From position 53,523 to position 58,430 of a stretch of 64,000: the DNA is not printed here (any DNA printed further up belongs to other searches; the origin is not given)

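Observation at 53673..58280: Giant SF1 helicase with a ~680-aa insertion and a C-terminal Vsr/DUF559-like nuclease: candidate single-gene defence system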

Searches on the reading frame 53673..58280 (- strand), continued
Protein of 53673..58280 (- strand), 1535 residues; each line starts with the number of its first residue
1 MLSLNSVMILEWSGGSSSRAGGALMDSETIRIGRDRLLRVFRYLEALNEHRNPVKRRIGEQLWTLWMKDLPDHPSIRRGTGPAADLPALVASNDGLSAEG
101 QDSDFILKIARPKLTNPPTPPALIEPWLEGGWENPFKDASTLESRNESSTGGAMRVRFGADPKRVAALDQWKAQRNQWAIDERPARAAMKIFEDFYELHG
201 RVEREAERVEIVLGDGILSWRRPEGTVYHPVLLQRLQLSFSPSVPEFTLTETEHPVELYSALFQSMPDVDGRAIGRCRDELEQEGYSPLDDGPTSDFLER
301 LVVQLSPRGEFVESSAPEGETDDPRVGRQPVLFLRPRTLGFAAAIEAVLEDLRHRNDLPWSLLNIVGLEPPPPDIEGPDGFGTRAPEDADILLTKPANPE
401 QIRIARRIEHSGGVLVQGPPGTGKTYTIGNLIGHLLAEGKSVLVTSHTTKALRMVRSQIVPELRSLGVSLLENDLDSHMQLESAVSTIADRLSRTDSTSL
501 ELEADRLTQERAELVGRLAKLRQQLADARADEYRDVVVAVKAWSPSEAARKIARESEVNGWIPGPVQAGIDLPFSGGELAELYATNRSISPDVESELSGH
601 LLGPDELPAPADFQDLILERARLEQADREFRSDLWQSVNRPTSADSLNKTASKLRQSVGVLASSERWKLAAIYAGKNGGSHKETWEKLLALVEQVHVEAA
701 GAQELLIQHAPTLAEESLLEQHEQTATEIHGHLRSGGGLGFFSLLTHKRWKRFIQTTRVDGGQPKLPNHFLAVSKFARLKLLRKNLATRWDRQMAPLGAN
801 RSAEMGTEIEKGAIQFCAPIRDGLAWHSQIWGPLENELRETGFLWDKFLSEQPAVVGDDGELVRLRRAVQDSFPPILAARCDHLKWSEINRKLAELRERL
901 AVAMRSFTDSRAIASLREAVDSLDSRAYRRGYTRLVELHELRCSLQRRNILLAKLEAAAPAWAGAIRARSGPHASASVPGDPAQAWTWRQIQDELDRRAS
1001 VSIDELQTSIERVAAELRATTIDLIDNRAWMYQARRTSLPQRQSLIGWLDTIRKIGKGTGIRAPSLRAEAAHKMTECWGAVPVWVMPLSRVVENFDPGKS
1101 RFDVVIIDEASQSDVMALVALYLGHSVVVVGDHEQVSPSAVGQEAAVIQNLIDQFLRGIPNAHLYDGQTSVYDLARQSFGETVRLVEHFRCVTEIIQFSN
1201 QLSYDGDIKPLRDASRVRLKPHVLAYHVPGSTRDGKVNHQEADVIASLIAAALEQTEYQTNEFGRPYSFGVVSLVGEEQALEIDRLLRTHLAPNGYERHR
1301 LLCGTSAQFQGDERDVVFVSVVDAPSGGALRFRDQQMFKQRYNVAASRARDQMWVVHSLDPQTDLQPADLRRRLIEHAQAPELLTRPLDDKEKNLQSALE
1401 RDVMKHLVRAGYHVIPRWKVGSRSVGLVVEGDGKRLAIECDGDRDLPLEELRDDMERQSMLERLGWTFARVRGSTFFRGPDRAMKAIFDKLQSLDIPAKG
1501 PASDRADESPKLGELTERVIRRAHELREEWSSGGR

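Call 95: get_annotated_region(hit=H7, flank=9000)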
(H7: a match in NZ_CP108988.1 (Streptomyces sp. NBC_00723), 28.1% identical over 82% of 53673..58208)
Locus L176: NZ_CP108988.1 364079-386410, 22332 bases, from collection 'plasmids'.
description: Streptomyces sp. NBC_00723 plasmid unnamed1, complete sequence
organism: Streptomyces sp. NBC_00723 (NCBI taxid 2903673)
taxonomy: Bacteria; Actinomycetota; Actinomycetes; Kitasatosporales; Streptomycetaceae; Streptomyces; Streptomyces sp. NBC 00723
host: -; source: -; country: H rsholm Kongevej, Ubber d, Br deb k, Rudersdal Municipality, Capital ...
typing (MOB-suite, as given by PLSDB): non-mobilizable
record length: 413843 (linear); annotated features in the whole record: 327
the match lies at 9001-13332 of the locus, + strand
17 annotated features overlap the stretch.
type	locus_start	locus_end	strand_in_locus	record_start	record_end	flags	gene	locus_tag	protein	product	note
CDS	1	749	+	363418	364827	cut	-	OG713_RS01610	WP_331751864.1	hypothetical protein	-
CDS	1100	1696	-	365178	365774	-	-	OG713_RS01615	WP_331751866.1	DUF4276 family protein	-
CDS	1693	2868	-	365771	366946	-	-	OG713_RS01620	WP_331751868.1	AAA family ATPase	-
CDS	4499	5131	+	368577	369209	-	-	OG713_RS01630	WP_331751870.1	TetR family transcriptional regulator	-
CDS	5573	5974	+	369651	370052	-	-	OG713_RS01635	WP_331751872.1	hypothetical protein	-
CDS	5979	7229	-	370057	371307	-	-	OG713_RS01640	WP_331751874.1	IS701 family transposase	-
CDS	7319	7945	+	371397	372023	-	-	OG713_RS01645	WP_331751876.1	recombinase family protein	GO:0006310 - DNA recombination [Evidence IEA]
CDS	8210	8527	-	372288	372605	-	-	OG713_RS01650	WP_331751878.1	hypothetical protein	-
CDS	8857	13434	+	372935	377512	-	-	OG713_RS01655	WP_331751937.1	AAA domain-containing protein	-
CDS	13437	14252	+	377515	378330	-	-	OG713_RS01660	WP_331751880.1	hypothetical protein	-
CDS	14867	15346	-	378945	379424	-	-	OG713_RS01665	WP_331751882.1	GNAT family N-acetyltransferase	-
CDS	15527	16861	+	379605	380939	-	-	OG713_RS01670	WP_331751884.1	hypothetical protein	-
CDS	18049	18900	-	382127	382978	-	-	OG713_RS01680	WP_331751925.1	IS5 family transposase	-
CDS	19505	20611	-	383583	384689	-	-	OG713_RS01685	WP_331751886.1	tyrosine-type recombinase/integrase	GO:0015074 - DNA integration [Evidence IEA]; GO:0006310 - DNA recombination [Evidence IEA]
CDS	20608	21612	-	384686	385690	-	-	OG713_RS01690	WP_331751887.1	helix-turn-helix transcriptional regulator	-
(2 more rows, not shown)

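Call 96: get_annotated_region(hit=H10, flank=9000)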
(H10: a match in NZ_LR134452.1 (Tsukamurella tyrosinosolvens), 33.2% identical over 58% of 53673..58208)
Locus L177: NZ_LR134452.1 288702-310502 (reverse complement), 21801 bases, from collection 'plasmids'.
description: Tsukamurella tyrosinosolvens strain NCTC13231 plasmid 10, complete sequence
organism: Tsukamurella tyrosinosolvens (NCBI taxid 57704)
taxonomy: Bacteria; Actinomycetota; Actinomycetes; Mycobacteriales; Tsukamurellaceae; Tsukamurella; Tsukamurella tyrosinosolvens
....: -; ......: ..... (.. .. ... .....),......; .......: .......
typing (MOB-suite, as given by PLSDB): non-mobilizable
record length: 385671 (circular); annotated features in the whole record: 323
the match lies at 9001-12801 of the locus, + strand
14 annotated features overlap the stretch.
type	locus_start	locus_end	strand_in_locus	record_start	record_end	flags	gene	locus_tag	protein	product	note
CDS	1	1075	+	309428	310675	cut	-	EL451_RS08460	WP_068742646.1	LCP family protein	GO:0070726 - cell wall assembly [Evidence IEA]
CDS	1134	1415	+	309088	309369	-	trbK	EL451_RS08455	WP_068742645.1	entry exclusion lipoprotein TrbK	GO:0009292 - horizontal gene transfer [Evidence IEA]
CDS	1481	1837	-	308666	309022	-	-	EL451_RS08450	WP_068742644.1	hemophore-related protein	-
CDS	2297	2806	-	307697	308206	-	-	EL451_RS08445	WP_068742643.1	hypothetical protein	-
CDS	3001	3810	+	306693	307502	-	-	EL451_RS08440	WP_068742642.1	hypothetical protein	-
CDS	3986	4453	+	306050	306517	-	-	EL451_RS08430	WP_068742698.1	hypothetical protein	-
CDS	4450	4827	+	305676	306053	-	-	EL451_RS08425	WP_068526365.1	DUF3817 domain-containing protein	-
CDS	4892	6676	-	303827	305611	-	-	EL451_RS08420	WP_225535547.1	long-chain fatty acid--CoA ligase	-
CDS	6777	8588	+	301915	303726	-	-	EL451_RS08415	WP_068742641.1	DEAD/DEAH box helicase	-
CDS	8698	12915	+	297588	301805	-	-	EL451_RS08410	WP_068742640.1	AAA domain-containing protein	-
CDS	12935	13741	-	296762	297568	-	-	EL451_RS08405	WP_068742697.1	shikimate 5-dehydrogenase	-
CDS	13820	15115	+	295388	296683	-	-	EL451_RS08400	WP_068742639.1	hypothetical protein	-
CDS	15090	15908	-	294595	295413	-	-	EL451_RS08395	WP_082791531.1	NAD-dependent deacylase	-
CDS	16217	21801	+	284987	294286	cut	-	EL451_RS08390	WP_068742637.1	type I polyketide synthase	-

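Call 97: get_annotated_region(hit=H3, flank=9000)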
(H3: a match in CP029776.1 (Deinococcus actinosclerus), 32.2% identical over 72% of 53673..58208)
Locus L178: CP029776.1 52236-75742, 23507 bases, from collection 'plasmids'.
description: Deinococcus actinosclerus strain SJTR plasmid unnamed2, complete sequence
organism: Deinococcus actinosclerus (NCBI taxid 1768108)
taxonomy: Bacteria; Deinococcota; Deinococci; Deinococcales; Deinococcaceae; Deinococcus; Deinococcus actinosclerus
host: -; source: mixed culture,wastewater; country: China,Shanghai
typing (MOB-suite, as given by PLSDB): non-mobilizable
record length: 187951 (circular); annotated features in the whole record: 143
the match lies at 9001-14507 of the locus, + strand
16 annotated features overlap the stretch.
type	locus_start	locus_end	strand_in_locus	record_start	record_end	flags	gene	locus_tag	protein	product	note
CDS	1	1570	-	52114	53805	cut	-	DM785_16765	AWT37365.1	hypothetical protein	-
CDS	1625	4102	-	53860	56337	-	-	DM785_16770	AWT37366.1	hypothetical protein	-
CDS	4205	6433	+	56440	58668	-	-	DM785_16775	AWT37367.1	hypothetical protein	-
CDS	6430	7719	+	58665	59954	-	-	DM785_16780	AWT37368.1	hypothetical protein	-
CDS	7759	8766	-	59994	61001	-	-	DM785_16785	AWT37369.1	hypothetical protein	-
CDS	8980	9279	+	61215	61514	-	-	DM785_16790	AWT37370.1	hypothetical protein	-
CDS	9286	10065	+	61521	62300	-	-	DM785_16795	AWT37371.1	hypothetical protein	-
CDS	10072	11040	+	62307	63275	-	-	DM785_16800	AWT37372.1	hypothetical protein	-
CDS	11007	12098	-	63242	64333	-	-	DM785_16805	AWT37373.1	IS701 family transposase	-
CDS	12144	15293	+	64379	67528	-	-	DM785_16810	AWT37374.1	hypothetical protein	-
CDS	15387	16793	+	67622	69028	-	-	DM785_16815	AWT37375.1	helicase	-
CDS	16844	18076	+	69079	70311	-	-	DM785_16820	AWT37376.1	hypothetical protein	-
CDS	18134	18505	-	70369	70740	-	-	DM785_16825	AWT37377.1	hypothetical protein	-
CDS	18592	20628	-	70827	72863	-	-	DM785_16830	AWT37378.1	hypothetical protein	-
CDS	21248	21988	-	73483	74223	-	-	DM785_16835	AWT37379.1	hypothetical protein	-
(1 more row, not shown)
